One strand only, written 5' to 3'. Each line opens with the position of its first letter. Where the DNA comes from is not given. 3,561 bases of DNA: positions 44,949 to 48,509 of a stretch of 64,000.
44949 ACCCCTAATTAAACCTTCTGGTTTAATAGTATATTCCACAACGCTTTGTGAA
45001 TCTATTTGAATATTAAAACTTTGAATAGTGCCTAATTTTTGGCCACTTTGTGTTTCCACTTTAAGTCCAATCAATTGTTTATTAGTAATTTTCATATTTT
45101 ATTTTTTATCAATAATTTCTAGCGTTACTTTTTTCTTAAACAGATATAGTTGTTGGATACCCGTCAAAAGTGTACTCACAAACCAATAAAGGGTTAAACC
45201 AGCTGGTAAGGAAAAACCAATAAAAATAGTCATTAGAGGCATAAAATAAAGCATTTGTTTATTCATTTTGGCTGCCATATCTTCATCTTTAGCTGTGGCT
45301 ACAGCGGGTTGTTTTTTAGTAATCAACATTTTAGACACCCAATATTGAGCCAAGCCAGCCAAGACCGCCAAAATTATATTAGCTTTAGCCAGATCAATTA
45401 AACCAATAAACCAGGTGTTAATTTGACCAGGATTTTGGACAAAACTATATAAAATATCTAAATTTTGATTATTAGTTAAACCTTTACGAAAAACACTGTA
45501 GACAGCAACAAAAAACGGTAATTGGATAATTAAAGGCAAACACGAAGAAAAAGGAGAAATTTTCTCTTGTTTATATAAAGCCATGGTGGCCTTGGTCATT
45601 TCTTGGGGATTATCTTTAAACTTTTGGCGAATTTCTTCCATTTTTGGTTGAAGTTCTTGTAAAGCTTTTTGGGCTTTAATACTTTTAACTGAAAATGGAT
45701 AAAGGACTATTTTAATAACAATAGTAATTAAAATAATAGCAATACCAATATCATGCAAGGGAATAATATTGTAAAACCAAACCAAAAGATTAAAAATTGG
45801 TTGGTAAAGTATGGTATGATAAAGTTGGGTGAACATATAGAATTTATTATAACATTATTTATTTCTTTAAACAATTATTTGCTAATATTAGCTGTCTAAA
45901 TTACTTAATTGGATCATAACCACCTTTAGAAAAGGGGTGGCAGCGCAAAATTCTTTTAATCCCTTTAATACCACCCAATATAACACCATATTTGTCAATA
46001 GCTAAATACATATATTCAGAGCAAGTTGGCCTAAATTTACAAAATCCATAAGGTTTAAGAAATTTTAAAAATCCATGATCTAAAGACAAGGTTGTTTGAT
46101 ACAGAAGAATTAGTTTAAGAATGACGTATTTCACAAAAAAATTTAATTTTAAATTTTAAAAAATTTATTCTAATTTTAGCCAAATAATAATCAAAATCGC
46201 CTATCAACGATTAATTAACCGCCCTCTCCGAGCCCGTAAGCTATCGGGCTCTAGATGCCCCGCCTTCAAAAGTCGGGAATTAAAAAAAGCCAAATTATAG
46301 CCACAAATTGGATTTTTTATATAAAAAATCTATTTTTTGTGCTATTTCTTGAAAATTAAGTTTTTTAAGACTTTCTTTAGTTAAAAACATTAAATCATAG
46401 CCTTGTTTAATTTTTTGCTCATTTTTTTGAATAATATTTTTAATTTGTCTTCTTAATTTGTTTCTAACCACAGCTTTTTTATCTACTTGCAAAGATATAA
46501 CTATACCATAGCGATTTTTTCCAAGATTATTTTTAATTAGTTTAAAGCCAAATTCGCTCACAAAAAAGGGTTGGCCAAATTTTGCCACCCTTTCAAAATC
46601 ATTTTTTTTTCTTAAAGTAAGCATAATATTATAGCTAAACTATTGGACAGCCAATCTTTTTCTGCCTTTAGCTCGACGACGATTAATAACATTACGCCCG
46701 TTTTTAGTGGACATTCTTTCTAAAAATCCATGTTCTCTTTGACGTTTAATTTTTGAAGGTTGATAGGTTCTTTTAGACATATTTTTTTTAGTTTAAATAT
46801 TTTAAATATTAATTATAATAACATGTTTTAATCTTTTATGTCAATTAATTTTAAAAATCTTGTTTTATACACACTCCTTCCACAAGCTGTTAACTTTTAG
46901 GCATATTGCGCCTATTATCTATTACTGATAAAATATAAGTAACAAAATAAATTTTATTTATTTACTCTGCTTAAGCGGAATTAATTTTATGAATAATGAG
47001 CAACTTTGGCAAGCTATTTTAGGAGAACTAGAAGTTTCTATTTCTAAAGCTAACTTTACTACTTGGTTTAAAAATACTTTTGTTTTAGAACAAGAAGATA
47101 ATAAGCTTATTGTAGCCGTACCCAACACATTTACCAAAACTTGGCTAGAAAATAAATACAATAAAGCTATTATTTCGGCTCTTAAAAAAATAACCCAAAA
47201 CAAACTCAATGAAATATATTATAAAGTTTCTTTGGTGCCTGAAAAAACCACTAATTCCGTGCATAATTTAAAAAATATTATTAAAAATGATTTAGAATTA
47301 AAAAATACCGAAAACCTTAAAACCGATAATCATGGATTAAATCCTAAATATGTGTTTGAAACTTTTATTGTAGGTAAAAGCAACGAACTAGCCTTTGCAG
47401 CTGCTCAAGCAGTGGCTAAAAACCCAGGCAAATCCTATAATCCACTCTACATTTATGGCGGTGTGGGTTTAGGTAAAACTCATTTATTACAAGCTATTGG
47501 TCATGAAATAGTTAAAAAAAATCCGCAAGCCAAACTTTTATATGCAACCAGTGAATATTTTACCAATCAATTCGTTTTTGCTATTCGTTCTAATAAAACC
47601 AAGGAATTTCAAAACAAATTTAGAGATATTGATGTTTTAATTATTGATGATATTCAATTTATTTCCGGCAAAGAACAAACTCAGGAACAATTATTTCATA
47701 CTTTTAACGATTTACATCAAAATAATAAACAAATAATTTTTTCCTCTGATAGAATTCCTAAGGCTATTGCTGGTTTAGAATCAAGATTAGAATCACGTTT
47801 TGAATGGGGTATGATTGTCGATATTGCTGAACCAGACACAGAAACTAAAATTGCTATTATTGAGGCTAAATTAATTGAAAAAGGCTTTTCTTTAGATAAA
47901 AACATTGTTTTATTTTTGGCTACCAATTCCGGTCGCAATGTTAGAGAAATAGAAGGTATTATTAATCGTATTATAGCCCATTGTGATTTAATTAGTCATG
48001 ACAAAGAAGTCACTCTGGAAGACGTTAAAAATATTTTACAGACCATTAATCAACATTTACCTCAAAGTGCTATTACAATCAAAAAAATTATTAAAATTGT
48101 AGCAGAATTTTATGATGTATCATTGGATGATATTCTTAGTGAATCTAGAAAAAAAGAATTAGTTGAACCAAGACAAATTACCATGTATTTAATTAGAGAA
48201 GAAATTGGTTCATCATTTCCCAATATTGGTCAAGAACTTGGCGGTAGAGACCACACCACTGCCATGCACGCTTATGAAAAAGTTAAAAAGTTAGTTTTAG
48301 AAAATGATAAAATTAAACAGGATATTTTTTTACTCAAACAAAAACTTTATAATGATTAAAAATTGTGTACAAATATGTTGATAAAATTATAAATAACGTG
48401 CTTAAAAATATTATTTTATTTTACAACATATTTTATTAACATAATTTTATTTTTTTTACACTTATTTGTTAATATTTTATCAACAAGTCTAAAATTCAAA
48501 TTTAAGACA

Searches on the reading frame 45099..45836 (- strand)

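Call 12: search_protein_families(library=pfam, proteins=[window:45099-45836:-], max_evalue=0.01)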
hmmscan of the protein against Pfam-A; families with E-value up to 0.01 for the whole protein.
window:45099-45836:- (245 aa): 2 families
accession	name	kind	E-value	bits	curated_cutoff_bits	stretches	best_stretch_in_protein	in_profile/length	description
PF02096.25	60KD_IMP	-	4.4e-50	170.3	35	1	31-232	2-161/163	60Kd inner membrane protein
PF14221.11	DUF4330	-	0.0078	16.8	27.6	0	29-66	18-54/167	Domain of unknown function (DUF4330)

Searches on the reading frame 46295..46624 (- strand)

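Call 12: search_protein_families(library=pfam, proteins=[window:46295-46624:-], max_evalue=0.01)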
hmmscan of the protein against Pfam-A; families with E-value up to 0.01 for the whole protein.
window:46295-46624:- (109 aa): 1 family
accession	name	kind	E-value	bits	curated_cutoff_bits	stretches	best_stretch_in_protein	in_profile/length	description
PF00825.24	Ribonuclease_P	-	1.7e-21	76.7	22.3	1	3-104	6-107/109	Ribonuclease P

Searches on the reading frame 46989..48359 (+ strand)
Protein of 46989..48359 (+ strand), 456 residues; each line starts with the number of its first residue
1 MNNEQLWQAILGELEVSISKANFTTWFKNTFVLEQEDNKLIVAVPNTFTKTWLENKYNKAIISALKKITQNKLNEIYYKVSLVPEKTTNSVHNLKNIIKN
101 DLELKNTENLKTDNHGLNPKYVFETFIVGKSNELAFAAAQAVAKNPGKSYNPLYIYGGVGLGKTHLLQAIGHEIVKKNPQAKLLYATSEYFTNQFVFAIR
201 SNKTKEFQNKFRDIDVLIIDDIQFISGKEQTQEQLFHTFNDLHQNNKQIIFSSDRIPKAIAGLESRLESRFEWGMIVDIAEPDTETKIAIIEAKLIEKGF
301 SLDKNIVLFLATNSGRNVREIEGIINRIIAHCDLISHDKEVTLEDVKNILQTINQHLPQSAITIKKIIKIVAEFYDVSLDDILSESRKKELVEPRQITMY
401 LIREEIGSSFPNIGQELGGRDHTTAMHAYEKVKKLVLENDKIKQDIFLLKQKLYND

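Call 12: search_protein_families(library=pfam, proteins=[window:46989-48359:+], max_evalue=0.01)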
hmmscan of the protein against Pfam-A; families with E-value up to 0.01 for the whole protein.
window:46989-48359:+ (456 aa): 11 families
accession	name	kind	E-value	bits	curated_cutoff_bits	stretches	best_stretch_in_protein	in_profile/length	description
PF00308.24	Bac_DnaA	-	2e-72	243.1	23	1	117-278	1-162/162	Bacterial DnaA ATPAse domain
PF08299.17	Bac_DnaA_C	-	1.5e-27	95.8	31.5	1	364-432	1-69/69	Bacterial dnaA protein helix-turn-helix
PF11638.13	DnaA_N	-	2.5e-13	50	24.6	1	5-66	2-64/65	DnaA N-terminal domain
PF01695.23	IstB_IS21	-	8.1e-08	32.5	24.1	1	154-252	96-192/238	IstB-like ATP binding protein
PF00004.35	AAA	-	4e-07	31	21.2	1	154-272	2-128/131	ATPase family associated with various cellular activities (AAA)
PF13401.12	AAA_22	-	7.4e-05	23.5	27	0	152-188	7-43/130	AAA domain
PF01637.24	ATPase_2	-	0.00024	21.4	33.2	1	149-264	19-126/225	ATPase domain predominantly from Archaea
PF00910.28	RNA_helicase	-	0.00047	21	21.5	1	153-247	1-79/105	RNA helicase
PF13173.12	AAA_14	-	0.0012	19.3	27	1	151-238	3-87/129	AAA domain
PF03969.22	AFG1_ATPase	-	0.0053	16.2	27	0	147-170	58-81/361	AFG1-like ATPase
PF00270.35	DEAD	-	0.0064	16.7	26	0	178-253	94-157/167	DEAD/DEAH box helicase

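Call 65: find_related_loci(query=window:46989-48359:+, collection=metagenome_contigs, flank=7000)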
Query window:46989-48359:+ (456 aa) in metagenome_contigs; peptide patterns used: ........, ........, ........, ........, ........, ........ (x = any residue, [..] = any of these).
382 stretches matched a pattern; 291 encode a relative of the query (tblastn E <= 1e-3); the best 80 are kept; 80 distinct loci.
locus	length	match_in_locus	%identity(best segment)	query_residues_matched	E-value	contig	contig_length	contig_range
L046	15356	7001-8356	71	1-456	0e+0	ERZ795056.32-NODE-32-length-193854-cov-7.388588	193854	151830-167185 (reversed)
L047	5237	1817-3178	70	1-456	0e+0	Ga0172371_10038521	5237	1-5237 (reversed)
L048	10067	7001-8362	70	1-456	0e+0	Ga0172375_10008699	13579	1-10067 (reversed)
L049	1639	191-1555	71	1-456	0e+0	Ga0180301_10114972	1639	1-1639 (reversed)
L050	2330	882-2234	66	1-456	0e+0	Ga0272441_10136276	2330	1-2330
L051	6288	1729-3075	62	1-455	0e+0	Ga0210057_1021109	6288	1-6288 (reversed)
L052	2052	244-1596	62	1-456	0e+0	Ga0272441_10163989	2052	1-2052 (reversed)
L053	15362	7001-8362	54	1-455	9e-170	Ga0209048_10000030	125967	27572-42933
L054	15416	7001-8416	51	1-455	3e-168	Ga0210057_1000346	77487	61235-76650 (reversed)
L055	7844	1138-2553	51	1-455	2e-168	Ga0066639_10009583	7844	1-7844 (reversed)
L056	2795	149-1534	52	1-455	3e-177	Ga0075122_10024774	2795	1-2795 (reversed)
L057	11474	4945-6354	51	1-455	7e-167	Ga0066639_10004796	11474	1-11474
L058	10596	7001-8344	56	1-456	1e-166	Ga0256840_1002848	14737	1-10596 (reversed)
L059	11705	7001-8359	55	1-456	3e-166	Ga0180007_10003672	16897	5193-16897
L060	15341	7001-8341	56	1-455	6e-166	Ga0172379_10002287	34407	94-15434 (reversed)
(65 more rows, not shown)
